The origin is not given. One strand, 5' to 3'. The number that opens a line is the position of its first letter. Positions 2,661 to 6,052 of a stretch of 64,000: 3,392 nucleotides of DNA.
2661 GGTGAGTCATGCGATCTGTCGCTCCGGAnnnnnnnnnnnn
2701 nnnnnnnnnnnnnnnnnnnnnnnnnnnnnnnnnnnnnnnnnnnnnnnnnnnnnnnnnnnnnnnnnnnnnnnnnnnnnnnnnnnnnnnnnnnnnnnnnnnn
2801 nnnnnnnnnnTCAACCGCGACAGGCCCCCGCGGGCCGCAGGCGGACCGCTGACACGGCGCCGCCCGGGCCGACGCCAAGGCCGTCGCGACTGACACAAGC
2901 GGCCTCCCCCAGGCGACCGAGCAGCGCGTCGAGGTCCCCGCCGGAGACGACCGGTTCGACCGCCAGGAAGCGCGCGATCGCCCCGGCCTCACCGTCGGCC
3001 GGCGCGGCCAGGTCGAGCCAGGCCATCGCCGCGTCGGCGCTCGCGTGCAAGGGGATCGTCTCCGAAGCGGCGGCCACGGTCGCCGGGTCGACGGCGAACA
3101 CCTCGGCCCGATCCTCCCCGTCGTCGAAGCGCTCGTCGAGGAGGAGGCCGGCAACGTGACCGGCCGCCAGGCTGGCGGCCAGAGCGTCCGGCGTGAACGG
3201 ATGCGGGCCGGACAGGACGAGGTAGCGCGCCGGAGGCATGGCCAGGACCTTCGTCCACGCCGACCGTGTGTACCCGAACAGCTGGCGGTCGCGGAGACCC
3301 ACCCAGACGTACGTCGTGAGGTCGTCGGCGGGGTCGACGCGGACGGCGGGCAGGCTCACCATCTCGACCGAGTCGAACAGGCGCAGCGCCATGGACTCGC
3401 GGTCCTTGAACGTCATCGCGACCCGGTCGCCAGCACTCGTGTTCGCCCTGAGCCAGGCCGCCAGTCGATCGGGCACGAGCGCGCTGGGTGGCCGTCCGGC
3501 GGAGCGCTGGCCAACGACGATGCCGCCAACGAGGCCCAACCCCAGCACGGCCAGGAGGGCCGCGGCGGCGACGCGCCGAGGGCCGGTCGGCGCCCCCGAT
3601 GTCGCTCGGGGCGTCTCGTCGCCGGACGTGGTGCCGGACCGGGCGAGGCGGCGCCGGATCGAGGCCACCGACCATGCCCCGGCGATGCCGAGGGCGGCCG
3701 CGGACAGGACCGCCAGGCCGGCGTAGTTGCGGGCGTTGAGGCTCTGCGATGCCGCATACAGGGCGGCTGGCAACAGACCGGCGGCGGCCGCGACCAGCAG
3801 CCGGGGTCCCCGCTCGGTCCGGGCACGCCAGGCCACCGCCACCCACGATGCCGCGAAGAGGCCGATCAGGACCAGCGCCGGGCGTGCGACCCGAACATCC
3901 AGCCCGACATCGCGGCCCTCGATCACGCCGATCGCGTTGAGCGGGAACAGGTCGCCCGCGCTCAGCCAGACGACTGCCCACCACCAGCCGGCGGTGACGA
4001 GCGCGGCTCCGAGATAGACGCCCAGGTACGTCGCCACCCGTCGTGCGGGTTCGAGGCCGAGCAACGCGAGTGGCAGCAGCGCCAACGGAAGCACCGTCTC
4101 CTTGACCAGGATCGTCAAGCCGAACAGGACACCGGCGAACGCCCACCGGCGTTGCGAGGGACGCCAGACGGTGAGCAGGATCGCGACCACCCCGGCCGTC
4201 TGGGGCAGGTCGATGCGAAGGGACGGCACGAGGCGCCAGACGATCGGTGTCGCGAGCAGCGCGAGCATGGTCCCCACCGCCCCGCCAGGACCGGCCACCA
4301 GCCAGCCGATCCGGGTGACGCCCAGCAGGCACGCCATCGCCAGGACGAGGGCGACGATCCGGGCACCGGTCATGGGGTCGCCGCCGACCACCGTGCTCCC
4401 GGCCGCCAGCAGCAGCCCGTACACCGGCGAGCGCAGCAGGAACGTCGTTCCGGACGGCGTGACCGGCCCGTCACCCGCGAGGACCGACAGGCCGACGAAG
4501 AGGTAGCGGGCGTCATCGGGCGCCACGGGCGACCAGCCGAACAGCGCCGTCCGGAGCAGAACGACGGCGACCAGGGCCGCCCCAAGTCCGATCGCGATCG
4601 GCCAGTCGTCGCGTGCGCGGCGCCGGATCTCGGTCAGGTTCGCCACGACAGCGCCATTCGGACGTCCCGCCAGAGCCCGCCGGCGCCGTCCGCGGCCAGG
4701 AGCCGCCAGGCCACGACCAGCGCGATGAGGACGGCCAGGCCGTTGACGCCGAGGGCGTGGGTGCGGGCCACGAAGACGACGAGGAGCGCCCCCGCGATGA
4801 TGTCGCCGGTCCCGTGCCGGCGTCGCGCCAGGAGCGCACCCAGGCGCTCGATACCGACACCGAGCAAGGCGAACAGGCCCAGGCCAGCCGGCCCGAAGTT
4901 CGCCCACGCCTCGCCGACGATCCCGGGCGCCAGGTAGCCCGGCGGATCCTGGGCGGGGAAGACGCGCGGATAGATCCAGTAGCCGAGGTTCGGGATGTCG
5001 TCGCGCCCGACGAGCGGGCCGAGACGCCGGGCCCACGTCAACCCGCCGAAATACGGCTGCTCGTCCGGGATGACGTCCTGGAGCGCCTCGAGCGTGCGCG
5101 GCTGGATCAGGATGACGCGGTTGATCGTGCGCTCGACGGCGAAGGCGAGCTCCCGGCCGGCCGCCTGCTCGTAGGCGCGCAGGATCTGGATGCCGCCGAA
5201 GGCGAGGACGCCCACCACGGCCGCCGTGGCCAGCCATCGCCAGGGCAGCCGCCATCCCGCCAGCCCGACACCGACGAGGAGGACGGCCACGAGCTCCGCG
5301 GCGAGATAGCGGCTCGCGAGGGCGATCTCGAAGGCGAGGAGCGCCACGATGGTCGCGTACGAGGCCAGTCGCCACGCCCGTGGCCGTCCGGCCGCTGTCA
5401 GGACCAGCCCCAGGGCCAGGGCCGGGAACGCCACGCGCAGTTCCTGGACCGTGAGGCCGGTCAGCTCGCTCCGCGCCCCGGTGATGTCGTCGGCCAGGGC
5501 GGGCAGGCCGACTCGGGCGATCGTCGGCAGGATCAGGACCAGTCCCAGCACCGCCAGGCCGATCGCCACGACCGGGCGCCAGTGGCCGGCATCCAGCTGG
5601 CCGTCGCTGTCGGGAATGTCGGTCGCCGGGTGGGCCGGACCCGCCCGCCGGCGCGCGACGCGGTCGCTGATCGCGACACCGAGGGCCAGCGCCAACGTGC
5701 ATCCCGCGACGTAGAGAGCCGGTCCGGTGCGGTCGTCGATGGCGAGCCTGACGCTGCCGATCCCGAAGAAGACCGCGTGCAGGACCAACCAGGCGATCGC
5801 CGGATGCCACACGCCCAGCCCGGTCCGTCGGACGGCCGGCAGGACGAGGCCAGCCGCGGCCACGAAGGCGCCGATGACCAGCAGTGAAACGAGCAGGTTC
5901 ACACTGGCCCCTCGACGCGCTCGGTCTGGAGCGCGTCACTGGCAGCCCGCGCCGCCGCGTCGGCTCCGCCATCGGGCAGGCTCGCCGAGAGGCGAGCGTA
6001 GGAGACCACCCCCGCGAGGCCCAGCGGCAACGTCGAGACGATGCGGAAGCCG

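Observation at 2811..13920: Three paralogous large GT-C proteins with a UPF0104 flippase-like protein and a DUF2304-GT2 fusion: a candidate polyprenyl-phosphate-sugar-dependent extracytoplasmic glycosylation module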

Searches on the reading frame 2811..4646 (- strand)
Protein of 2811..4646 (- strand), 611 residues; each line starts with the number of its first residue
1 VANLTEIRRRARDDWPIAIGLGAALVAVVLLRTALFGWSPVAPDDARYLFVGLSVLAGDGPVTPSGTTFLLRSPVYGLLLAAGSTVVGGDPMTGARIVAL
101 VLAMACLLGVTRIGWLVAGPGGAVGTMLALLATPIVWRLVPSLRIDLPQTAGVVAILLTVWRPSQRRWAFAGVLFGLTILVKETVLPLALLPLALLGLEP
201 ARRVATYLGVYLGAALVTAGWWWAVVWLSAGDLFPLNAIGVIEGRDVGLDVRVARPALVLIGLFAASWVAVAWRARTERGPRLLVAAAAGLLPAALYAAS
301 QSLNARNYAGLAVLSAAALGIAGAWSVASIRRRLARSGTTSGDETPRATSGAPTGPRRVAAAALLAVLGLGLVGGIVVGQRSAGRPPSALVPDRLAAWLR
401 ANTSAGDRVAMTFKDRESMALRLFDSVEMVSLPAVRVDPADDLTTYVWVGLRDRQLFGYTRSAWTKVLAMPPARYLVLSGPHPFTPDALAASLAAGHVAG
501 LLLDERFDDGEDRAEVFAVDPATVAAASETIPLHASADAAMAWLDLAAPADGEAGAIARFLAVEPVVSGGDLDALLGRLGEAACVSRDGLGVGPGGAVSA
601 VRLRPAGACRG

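Call 6: search_protein_families(library=pfam, proteins=[window:2811-4646:-], max_evalue=0.01)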
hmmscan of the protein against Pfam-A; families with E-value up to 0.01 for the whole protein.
window:2811-4646:- (611 aa): 1 family
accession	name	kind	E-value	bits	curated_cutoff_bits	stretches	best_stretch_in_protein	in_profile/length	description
PF13231.12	PMT_2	-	1.7e-06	28.8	26.1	1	74-223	4-160/160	Dolichyl-phosphate-mannose-protein mannosyltransferase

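Call 7: search_protein_families(library=ncbifam, proteins=[window:2811-4646:-], max_evalue=0.01)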
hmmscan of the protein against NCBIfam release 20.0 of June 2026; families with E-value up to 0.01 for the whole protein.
window:2811-4646:- (611 aa): 1 family
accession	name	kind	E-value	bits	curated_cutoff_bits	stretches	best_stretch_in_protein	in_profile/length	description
NF047510.1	LIC_10190_fam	subfamily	4.4e-05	22.4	100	1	95-239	170-316/424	LIC_10190 family membrane protein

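Call 11: search_solved_structures(query=window:2811-4646:-, max_evalue=1)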
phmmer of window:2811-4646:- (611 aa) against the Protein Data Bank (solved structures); distinct sequences matched with E-value up to 1: 0.

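Call 27: find_homologous_proteins(query=window:2811-4646:-)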
Query window:2811-4646:- (611 aa): 161 proteins with E <= 0.001 among 8000 candidates; the best 120 are listed.
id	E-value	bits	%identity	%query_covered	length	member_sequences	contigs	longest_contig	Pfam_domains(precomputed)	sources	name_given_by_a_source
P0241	0.0e+0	1284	100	100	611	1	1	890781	PF13231.13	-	-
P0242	7.8e-257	872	71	100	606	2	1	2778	-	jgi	jgi:hypothetical protein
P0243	1.3e-244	832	68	100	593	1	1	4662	-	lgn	-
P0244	2.8e-240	817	67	100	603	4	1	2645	-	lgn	-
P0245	3.1e-192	659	59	99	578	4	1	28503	-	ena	-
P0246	1.5e-191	656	58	99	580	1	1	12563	-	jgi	jgi:hypothetical protein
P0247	3.2e-180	619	56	98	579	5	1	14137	-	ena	-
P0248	2.4e-178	613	55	100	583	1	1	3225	-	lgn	-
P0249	3.5e-177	609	54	99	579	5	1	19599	-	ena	-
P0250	1.1e-171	591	54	97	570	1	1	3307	-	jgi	jgi:hypothetical protein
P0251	1.7e-171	590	55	95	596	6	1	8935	-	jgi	jgi:hypothetical protein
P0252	4.8e-170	585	55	95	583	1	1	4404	-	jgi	jgi:hypothetical protein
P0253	1.3e-168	581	53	100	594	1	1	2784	-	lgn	-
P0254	1.4e-168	581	54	95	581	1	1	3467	-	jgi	jgi:hypothetical protein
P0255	1.6e-167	577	54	100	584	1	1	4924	-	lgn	-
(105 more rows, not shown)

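Call 34: search_solved_structures(query=A3, max_evalue=10)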
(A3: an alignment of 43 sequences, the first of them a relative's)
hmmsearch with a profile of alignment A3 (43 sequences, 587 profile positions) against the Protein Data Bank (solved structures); distinct sequences matched with E-value up to 10: 4.
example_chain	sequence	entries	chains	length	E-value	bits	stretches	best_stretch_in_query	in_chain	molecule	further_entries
8pju_A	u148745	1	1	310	1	10.8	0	37-59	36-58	SAKe6DEtal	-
8dbs_X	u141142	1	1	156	2.2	9.8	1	475-567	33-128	ATP synthase subunit b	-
3gpr_C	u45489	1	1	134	2.6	9.5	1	422-450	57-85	Rhodocetin subunit gamma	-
5thp_A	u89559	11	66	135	2.6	9.5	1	422-450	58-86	Snaclec rhodocetin subunit gamma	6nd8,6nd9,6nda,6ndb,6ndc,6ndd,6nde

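Call 70: search_protein_families(library=pfam, alignment_id=A3, max_evalue=0.01)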
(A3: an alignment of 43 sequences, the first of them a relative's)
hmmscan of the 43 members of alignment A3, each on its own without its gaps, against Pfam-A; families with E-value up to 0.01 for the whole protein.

A. member 1, P0241 (611 aa): 1 family
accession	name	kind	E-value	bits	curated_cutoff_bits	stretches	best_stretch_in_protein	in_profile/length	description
PF13231.12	PMT_2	-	1.7e-06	28.8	26.1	1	74-223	4-160/160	Dolichyl-phosphate-mannose-protein mannosyltransferase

B. families by the number of members that match (of 43 scanned): 1 family
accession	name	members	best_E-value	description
PF13231.12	PMT_2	32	1.7e-06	Dolichyl-phosphate-mannose-protein mannosyltransferase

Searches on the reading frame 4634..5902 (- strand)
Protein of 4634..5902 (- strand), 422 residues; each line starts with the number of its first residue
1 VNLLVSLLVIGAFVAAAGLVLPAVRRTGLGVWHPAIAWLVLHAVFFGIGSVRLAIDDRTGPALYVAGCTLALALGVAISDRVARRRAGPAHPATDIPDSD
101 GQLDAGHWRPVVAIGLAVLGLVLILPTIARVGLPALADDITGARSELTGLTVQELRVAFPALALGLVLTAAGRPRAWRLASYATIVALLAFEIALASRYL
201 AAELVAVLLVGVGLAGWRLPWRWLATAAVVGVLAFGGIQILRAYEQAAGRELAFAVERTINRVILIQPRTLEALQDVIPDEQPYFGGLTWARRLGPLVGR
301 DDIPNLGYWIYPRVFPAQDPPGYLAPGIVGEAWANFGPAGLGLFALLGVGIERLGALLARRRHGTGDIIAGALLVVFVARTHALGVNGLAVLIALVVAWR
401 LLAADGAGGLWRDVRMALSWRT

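Call 6: search_protein_families(library=pfam, proteins=[window:4634-5902:-], max_evalue=0.01)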
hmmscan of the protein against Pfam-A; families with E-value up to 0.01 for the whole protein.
window:4634-5902:- (422 aa): 0 families

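Call 7: search_protein_families(library=ncbifam, proteins=[window:4634-5902:-], max_evalue=0.01)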
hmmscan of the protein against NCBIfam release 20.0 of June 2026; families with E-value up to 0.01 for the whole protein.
window:4634-5902:- (422 aa): 0 families

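Call 56: search_protein_representatives(protein=window:4634-5902:-)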
Query: 422 residues. Proteins with E-value up to 0.001 (for the whole library): 93; up to 1e-10: 66; up to 1e-30: 27. The best 93 are listed.
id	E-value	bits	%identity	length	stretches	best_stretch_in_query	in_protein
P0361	4.2e-210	714.5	82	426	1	1-421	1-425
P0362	6.3e-122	424.0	59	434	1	7-421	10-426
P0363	1.1e-121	423.1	60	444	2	75-421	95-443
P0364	2.2e-109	382.6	59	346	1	76-421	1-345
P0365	3.6e-106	372.1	55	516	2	68-421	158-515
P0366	7.1e-98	344.7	50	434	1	8-421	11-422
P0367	2.6e-92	326.4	72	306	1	109-340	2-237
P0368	4.2e-71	256.5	51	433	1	4-316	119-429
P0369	1.8e-61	224.8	53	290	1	1-287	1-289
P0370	4.7e-57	210.2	59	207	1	214-404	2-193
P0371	1.7e-52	195.2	47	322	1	8-295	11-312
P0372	5.0e-50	187.1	74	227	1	278-403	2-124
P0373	2.5e-46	174.9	54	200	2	222-322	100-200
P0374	5.5e-46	173.8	38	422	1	9-403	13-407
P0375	2.0e-44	168.6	63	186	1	238-365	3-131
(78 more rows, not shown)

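Call 58: search_protein_families(library=pfam, alignment_id=A4, max_evalue=1)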
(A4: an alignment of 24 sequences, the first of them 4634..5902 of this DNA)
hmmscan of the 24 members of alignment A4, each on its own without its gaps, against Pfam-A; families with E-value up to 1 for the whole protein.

A. member 1, window:4634-5902:- (422 aa): 0 families

B. families by the number of members that match (of 24 scanned): 11 families
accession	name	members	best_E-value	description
PF01901.21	O_anti_polymase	6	3.4e-07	Putative O-antigen polymerase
PF14296.11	O-ag_pol_Wzy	2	4.5e-08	O-antigen polysaccharide polymerase Wzy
PF19497.4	DUF6032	2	1.8e-06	Family of unknown function (DUF6032)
PF02516.20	STT3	1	0.00095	Oligosaccharyl transferase STT3, N-terminal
PF10907.13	DUF2749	1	0.0056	Protein of unknown function (DUF2749)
PF12365.13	DUF3649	1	0.008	Protein of unknown function (DUF3649)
PF13624.11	SurA_N_3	1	0.0096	SurA-like N-terminal domain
PF11780.13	DUF3318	1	0.011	Protein of unknown function (DUF3318)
PF13567.11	DUF4131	1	0.03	Domain of unknown function (DUF4131)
PF17352.7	MFS18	1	0.044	Male Flower Specific protein 18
PF13208.11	TerB_N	1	0.045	TerB N-terminal domain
